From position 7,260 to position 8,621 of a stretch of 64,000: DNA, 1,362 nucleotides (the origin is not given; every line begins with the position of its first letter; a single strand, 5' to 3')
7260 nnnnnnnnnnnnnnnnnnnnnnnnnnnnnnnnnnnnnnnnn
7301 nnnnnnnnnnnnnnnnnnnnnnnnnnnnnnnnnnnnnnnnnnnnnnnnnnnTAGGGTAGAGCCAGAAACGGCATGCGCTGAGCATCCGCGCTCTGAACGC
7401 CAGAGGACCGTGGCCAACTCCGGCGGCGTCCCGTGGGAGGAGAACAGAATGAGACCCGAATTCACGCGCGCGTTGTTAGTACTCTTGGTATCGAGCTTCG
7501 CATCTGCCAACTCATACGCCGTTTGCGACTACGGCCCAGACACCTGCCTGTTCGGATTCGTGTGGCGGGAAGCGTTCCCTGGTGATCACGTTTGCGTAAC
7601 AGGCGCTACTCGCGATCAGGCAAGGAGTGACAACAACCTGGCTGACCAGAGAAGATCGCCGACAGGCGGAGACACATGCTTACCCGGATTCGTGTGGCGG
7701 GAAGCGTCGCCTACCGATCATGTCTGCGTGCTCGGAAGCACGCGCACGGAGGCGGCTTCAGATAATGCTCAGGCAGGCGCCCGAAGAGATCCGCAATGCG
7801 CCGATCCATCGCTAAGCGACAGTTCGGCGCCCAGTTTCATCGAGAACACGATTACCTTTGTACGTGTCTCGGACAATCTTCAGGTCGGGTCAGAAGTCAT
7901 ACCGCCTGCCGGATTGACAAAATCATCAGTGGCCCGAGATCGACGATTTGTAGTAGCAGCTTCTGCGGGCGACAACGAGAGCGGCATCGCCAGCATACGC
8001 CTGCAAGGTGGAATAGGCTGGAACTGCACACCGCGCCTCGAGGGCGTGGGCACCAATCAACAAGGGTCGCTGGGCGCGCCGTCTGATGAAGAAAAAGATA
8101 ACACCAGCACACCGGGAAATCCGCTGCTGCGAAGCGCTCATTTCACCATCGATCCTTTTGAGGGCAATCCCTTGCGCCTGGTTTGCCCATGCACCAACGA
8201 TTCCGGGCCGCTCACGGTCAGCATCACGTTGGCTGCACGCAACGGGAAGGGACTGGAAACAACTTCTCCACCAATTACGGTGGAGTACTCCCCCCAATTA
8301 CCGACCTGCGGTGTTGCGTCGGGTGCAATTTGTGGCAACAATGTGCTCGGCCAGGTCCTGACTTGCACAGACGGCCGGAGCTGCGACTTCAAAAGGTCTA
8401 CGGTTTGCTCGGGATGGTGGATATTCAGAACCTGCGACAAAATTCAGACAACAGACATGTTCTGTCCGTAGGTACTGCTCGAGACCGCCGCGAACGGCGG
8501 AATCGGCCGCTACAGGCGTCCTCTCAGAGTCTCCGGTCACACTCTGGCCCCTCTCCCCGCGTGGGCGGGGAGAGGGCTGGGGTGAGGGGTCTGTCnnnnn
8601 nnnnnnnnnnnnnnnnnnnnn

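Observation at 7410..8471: Low-GC island encoding a secreted Cys-rich protein with a duplicated FVWREA-P-DHVCV motif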

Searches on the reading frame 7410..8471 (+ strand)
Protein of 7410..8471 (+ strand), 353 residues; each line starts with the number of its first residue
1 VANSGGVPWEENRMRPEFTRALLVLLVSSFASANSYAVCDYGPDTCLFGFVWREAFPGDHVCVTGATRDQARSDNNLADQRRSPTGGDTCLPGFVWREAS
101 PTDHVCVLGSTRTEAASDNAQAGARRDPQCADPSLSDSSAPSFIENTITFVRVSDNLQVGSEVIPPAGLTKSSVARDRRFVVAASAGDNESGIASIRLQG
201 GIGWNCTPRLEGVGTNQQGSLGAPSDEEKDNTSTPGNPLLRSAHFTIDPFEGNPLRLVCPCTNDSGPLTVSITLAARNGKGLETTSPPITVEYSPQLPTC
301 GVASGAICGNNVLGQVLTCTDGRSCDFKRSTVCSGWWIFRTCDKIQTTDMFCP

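Call 3: search_protein_families(library=pfam, proteins=[window:7410-8471:+], max_evalue=10)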
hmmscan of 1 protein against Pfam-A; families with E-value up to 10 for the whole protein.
window:7410-8471:+ (353 aa): 0 families

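Call 4: search_protein_families(library=ncbifam, proteins=[window:7410-8471:+], max_evalue=10)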
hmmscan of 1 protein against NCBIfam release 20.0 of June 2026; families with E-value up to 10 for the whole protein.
window:7410-8471:+ (353 aa): 1 family
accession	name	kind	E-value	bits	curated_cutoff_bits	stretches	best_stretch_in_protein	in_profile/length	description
NF041725.1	phane_AmcA_5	equivalog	0.16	12.2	40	0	42-56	31-45/55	multiple cyclophane-containing RiPP AmcA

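Call 6: find_homologous_proteins(query=window:7449-8468:+, max_evalue=0.001)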
Query window:7449-8468:+ (340 aa): 1798 proteins with E <= 0.001 among 5780 candidates; the best 120 are listed.
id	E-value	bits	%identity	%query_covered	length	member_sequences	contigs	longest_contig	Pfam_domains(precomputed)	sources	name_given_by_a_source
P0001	1.6e-230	782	100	100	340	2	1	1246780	-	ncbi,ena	-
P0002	9.5e-182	622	82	94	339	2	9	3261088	-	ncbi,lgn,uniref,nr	ncbi:hypothetical protein [Nitrosospira lacus]|uniref:hypothetical protein n=1 Tax=Nitrosospira lacu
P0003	9.0e-178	609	77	100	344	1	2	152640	-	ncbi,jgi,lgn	-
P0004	1.1e-176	605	77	100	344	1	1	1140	-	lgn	-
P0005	8.2e-171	586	80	94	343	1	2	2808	-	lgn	-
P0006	1.3e-169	582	74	100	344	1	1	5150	-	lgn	-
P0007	2.9e-167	574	75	100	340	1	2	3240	-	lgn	-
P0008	1.1e-165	569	76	94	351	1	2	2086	-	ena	-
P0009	9.7e-165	566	74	94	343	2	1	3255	-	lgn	-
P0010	2.7e-142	492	63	100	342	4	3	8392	-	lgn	-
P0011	6.6e-141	488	66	98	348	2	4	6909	-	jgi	jgi:hypothetical protein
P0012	5.4e-140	485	86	73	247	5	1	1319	-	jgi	jgi:hypothetical protein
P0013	3.5e-136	472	61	100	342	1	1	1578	-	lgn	-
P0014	3.5e-127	442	60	100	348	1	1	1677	-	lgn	-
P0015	2.2e-125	437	63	100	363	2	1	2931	-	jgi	jgi:hypothetical protein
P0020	2.3e-104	367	76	64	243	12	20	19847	-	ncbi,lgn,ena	-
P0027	3.5e-74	268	64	25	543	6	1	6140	-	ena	-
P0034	5.7e-68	248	52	31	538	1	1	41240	-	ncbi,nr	ncbi:hypothetical protein BGX27_003836 [Mortierella sp. AM989]|nr:hypothetical protein BGX27_003836 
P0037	7.3e-65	238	42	97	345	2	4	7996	-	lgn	-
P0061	4.0e-56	209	45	66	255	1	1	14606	-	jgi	jgi:hypothetical protein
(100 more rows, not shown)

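Call 8: find_encoding_contigs(protein=P0001, flank=8000, max_places=4)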
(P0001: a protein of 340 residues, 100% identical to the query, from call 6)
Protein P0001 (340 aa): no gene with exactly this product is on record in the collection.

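Call 9: find_encoding_contigs(protein=P0002, flank=8000, max_places=6)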
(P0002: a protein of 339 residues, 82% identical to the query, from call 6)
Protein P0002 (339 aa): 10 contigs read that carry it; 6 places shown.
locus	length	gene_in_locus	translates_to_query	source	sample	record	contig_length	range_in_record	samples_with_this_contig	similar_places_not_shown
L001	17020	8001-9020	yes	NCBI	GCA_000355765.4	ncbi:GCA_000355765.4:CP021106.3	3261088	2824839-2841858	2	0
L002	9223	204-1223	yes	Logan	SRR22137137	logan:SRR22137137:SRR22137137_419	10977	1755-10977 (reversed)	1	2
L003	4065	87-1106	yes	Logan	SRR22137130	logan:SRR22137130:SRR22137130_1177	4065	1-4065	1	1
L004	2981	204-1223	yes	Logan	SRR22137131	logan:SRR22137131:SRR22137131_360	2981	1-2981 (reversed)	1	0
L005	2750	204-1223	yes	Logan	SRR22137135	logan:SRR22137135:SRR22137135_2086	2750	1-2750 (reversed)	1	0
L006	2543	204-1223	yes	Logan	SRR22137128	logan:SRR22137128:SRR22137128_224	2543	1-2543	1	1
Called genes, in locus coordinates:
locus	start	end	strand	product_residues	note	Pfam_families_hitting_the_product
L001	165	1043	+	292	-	PF05673:DUF815, PF13191:AAA_16 (faint)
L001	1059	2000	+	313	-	PF00293:NUDIX, PF14815:NUDIX_4, PF02581:TMP-TENI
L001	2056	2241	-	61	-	PF03884:YacG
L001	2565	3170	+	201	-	PF10399:UCR_Fe-S_N, PF00355:Rieske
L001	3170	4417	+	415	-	PF00033:Cytochrome_B, PF13631:Cytochrom_B_N_2, PF00032:Cytochrom_B_C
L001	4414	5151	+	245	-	PF02167:Cytochrom_C1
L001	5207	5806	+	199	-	PF00462:Glutaredoxin, PF02798:GST_N, PF13417:GST_N_3, PF22441:CLIC-like_N, PF13409:GST_N_2, PF00043:GST_C, PF13410:GST_C_2 (weak)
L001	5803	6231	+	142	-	PF04386:SspB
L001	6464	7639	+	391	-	PF04326:SLFN_AlbA_2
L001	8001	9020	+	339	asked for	-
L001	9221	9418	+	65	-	-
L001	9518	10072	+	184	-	PF03364:Polyketide_cyc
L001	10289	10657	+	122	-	-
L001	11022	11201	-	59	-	-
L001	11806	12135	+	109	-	-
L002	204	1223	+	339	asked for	-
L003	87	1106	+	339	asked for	-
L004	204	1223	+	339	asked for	-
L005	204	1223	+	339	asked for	-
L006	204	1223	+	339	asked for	-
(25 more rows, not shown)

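Call 10: find_related_loci(query=window:7449-8468:+, collection=genome_contigs, flank=8000)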
Query window:7449-8468:+ (340 aa) in genome_contigs; peptide patterns used: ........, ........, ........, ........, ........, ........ (x = any residue, [..] = any of these).
100 stretches matched a pattern; 2 encode a relative of the query (tblastn E <= 1e-3); 2 distinct loci.
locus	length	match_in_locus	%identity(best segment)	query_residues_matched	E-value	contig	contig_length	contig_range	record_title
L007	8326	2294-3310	81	1-340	0e+0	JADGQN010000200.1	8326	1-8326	MAG: Syntrophobacterales bacterium isolate Chersky.21_67 contig-100_5049, whole genome shotgun sequence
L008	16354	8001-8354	61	7-120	1e-44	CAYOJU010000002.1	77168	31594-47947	MAG TPA_asm: uncultured Sideroxydans sp. isolate binchicken_co241_252 genome assembly, contig: NODE_296_length_77168_cov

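Call 12: list_cluster_members(proteins=[P0001, P0003, P0020, P0011, P0037])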
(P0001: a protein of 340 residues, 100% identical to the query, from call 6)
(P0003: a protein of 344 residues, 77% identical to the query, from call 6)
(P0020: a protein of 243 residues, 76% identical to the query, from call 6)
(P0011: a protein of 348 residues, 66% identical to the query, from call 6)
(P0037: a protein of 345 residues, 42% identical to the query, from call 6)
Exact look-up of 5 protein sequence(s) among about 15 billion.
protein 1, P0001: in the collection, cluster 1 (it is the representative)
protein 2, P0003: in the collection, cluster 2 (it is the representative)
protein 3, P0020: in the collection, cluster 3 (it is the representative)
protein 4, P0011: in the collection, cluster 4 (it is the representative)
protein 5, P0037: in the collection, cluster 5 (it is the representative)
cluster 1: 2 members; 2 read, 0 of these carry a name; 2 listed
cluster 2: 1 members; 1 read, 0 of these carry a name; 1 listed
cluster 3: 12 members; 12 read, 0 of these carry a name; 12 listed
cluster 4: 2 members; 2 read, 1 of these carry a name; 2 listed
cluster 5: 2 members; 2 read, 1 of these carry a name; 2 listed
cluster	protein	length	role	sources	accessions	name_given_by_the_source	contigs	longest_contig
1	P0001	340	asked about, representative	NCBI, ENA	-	-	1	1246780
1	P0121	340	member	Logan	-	-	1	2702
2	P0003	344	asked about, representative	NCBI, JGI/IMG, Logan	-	-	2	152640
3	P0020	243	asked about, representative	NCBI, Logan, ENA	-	-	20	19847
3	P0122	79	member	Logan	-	-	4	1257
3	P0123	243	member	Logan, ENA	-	-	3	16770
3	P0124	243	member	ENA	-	-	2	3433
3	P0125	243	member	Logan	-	-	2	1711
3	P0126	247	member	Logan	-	-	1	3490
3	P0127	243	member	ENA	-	-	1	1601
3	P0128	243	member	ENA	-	-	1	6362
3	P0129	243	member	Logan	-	-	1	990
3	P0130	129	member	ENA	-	-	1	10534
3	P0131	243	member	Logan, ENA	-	-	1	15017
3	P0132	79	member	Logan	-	-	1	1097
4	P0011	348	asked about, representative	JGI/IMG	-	hypothetical protein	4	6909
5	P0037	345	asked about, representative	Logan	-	-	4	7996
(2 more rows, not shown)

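Call 19: search_protein_representatives(protein=window:7449-8468:+)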
Query: 340 residues. Proteins with E-value up to 0.001 (for the whole library): 2203; up to 1e-10: 1542; up to 1e-30: 118. The best 150 are listed.
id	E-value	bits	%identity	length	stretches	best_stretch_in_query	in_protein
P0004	3.5e-177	605.2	79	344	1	6-340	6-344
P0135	5.9e-104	364.4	60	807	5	27-110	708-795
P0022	1.3e-88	314.0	59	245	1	94-339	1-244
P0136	9.2e-84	298.0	54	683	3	16-119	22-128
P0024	3.8e-83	295.9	54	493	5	32-115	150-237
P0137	3.2e-72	260.0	54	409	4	26-117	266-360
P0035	7.6e-68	245.6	57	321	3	27-112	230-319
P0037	2.3e-65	237.5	43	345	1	18-339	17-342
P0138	7.1e-65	235.9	52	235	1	121-340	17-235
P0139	1.3e-58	215.3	51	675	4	25-116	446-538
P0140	1.0e-57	212.4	63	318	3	26-111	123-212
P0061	1.3e-56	208.7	45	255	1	117-339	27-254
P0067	2.2e-55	204.7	58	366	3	18-109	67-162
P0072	9.8e-55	202.5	59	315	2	27-127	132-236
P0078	3.0e-54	200.9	59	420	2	20-117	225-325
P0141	3.5e-51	190.9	56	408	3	28-113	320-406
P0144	2.4e-49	184.8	71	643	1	1-124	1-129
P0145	9.3e-49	182.9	56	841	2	22-115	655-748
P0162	4.0e-44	167.6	58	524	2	30-112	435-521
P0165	2.3e-42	161.9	50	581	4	28-109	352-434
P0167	9.6e-42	159.8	53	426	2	27-112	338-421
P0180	1.7e-39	152.4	51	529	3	27-113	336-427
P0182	2.3e-39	152.0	59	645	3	27-113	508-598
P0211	7.1e-35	137.2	41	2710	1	123-308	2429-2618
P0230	3.9e-32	128.2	63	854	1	18-118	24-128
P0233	4.1e-32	128.2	51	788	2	28-110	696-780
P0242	6.7e-31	124.1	47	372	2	17-109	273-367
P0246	1.3e-30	123.2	52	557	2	29-109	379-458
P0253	3.0e-30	122.0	66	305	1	24-117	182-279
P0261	7.8e-30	120.6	58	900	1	9-119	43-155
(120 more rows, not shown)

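Call 22: search_protein_families(library=pfam, proteins=[P0027, P0034, P0135, P0136, P0139, P0144, P0145, P0211, P0230, P0261], max_evalue=0.01)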
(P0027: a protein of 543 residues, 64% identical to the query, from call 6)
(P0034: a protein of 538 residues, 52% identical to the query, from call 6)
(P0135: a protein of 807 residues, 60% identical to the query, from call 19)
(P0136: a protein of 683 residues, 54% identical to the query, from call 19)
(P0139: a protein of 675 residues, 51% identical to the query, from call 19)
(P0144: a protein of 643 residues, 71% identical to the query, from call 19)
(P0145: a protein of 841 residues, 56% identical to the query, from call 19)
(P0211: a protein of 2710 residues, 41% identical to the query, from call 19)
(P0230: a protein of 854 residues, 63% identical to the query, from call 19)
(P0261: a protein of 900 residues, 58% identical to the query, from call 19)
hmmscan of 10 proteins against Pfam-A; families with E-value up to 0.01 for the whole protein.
P0027 (543 aa): 1 family
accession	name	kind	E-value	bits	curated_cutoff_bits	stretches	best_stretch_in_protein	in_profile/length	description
PF05548.17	Peptidase_M11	-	0.0041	16.6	21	0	61-231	24-184/303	Gametolysin peptidase M11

P0034 (538 aa): 3 families
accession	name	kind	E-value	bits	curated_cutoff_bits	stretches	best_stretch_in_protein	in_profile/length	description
PF05548.17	Peptidase_M11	-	3.1e-05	23.6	21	1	58-198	25-167/303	Gametolysin peptidase M11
PF13583.11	Reprolysin_4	-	0.0002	21.5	22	1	135-191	117-164/203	Metallo-peptidase family M12B Reprolysin-like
PF13688.12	Reprolysin_5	-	0.0003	21.5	27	1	111-186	112-169/196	Metallo-peptidase family M12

P0135 (807 aa): 4 families
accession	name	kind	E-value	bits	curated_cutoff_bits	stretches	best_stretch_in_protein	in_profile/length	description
PF00041.27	fn3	-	2.4e-28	98.6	25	4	314-395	1-82/84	Fibronectin type III domain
PF06486.16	DUF1093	-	5.8e-08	33.7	26.3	0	163-210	5-53/81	Protein of unknown function (DUF1093)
PF23376.1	Fn3_VIN3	-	0.0017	19.3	33.9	0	259-304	51-95/99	VIN3-like, fibronectin type-III domain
PF18278.7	RANK_CRD_2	-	0.0073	16.9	26.8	0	557-570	25-38/41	Receptor activator of the NF-KB cysteine-rich repeat domain 2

P0136 (683 aa): 0 families

P0139 (675 aa): 4 families
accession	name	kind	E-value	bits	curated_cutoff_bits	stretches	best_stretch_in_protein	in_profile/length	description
PF00069.31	Pkinase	-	1.3e-48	166.1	31.7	1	9-259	1-254/263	Protein kinase domain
PF07714.23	PK_Tyr_Ser-Thr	-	4.4e-35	121.7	23.1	1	12-258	4-250/258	Protein tyrosine and serine/threonine kinase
PF03109.22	ABC1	-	2.5e-09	37.1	22.9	1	51-160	117-216/244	ABC1 atypical kinase-like domain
PF01636.29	APH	-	5.7e-06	26.7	23.2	0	114-156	155-195/239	Phosphotransferase enzyme family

P0144 (643 aa): 1 family
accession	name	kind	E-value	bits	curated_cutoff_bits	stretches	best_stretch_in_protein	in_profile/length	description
PF06832.18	BiPBP_C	-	0.0026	18.1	26.8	1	514-589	7-78/90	Penicillin-Binding Protein C-terminus Family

P0145 (841 aa): 1 family
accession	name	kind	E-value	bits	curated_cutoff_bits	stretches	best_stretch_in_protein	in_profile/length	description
PF20056.4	DUF6455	-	7.8e-05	23.1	23.7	0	65-95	50-80/85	Family of unknown function (DUF6455)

P0211 (2710 aa): 5 families
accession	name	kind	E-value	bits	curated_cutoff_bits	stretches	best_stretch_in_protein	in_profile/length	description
PF02868.21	Peptidase_M4_C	-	1.6e-35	122.9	24.4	1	2254-2422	1-164/165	Thermolysin metallopeptidase, alpha-helical domain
PF01447.24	Peptidase_M4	-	2.7e-12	47.8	22.4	1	2163-2251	61-145/145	Thermolysin metallopeptidase, catalytic domain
PF07504.19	FTP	-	8.3e-06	26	21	1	1983-2030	2-51/51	Fungalysin/Thermolysin Propeptide Motif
PF13229.12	Beta_helix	-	0.0004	20.5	25.9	1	1397-1548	15-144/158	Right handed beta helix region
PF02128.21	Peptidase_M36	-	0.0031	17.2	23.3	0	2231-2280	173-228/368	Fungalysin metallopeptidase (M36)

P0230 (854 aa): 0 families

P0261 (900 aa): 2 families
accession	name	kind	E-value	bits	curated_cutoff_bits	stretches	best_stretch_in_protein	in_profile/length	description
PF04734.18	Ceramidase_alk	-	6.9e-148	493.9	32.1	1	236-733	2-509/509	Neutral/alkaline non-lysosomal ceramidase, N-terminal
PF17048.11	Ceramidse_alk_C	-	7.2e-49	166.3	30.5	1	736-899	2-169/169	Neutral/alkaline non-lysosomal ceramidase, C-terminal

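Call 24: predict_structure(alignment_id=A1)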
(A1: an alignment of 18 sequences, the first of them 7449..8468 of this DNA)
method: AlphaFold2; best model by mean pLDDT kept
length: 340 residues; sequences in the alignment: 18
mean_pLDDT: 73.4   pTM: 0.52
mean pLDDT of the five models: 73.4, 73.2, 69.9, 69.0, 67.8
residues with pLDDT >= 90: 103; 70-90: 69; 50-70: 144; < 50: 24
segments of 3 or more residues with pLDDT < 50: 15-24, 290-292
pLDDT, mean of each block of 10 residues (from residue 1): 51 44 55 68 57 57 64 64 57 60 61 65 76 95 94 94 94 89 94 80 83 90 90 91 85 92 91 96 71 52 55 60 64 57
secondary structure, 60 per line:
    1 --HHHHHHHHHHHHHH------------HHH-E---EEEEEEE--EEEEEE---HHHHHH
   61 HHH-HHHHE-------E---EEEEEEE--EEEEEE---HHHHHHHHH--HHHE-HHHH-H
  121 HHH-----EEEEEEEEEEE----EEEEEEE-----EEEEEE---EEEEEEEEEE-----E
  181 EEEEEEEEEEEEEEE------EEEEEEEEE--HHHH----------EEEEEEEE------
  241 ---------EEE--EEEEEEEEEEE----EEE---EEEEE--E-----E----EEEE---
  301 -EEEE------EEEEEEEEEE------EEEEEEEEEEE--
elements in order: H3-16 E37-43 E46-51 H55-63 H65-68 E81-87 E90-95 H99-107 H115-118 H120-123 E129-139 E144-150 E156-161 E165-174 E180-195 E202-210 H213-216 E227-234 E250-252 E255-265 E270-272 E276-280 E294-297 E302-305 E312-321 E328-338

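Call 41: search_solved_structures(query=A1, max_evalue=10, show_alignments=2)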
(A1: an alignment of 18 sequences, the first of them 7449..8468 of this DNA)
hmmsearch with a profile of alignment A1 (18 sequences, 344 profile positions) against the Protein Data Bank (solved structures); distinct sequences matched with E-value up to 10: 0.

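Call 50: search_protein_families(library=pfam, alignment_id=A3, max_evalue=0.0001)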
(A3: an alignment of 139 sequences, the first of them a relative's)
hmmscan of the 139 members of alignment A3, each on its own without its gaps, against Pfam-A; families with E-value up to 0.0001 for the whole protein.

A. member 1, P0135 (807 aa): 2 families
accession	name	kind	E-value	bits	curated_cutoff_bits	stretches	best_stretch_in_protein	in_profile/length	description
PF00041.27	fn3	-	2.4e-28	98.6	25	3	314-395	1-82/84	Fibronectin type III domain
PF06486.16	DUF1093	-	5.8e-08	33.7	26.3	0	163-210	5-53/81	Protein of unknown function (DUF1093)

B. families by the number of members that match (of 139 scanned): 29 families (the first 25 are shown)
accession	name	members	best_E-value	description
PF22906.1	GULLO2-like_3rd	5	3.1e-06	L-gulonolactone oxidase 2-like, C-terminal domain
PF03793.24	PASTA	3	1.1e-41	PASTA domain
PF13676.11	TIR_2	3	5.4e-26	TIR domain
PF00069.31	Pkinase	2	9.9e-52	Protein kinase domain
PF07714.23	PK_Tyr_Ser-Thr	2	1.4e-40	Protein tyrosine and serine/threonine kinase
PF16158.11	N_BRCA1_IG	2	5.5e-27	Ig-like domain from next to BRCA1 gene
PF17957.7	Big_7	2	9e-11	Bacterial Ig domain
PF03109.22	ABC1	2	2.5e-09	ABC1 atypical kinase-like domain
PF08239.17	SH3_3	2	4.8e-08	Bacterial SH3 domain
PF00041.27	fn3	1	2.4e-28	Fibronectin type III domain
PF17963.7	Big_9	1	1.3e-16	Bacterial Ig domain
PF03372.29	Exo_endo_phos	1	8.5e-14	Endonuclease/Exonuclease/phosphatase family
PF17803.7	Cadherin_4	1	2.5e-12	Bacterial cadherin-like domain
PF01244.27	Peptidase_M19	1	3e-11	Membrane dipeptidase (Peptidase family M19)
PF03995.18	Inhibitor_I36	1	6.3e-09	Peptidase inhibitor family I36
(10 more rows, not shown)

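Call 62: find_encoding_contigs(protein=P0121, flank=3000, max_places=3)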
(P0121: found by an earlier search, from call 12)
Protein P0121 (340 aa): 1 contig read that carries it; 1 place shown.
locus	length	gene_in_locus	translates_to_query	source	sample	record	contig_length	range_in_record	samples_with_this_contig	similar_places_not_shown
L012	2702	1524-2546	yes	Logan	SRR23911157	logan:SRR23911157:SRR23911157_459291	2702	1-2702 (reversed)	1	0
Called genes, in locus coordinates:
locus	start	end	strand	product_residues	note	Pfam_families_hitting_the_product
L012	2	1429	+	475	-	?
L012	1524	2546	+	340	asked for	-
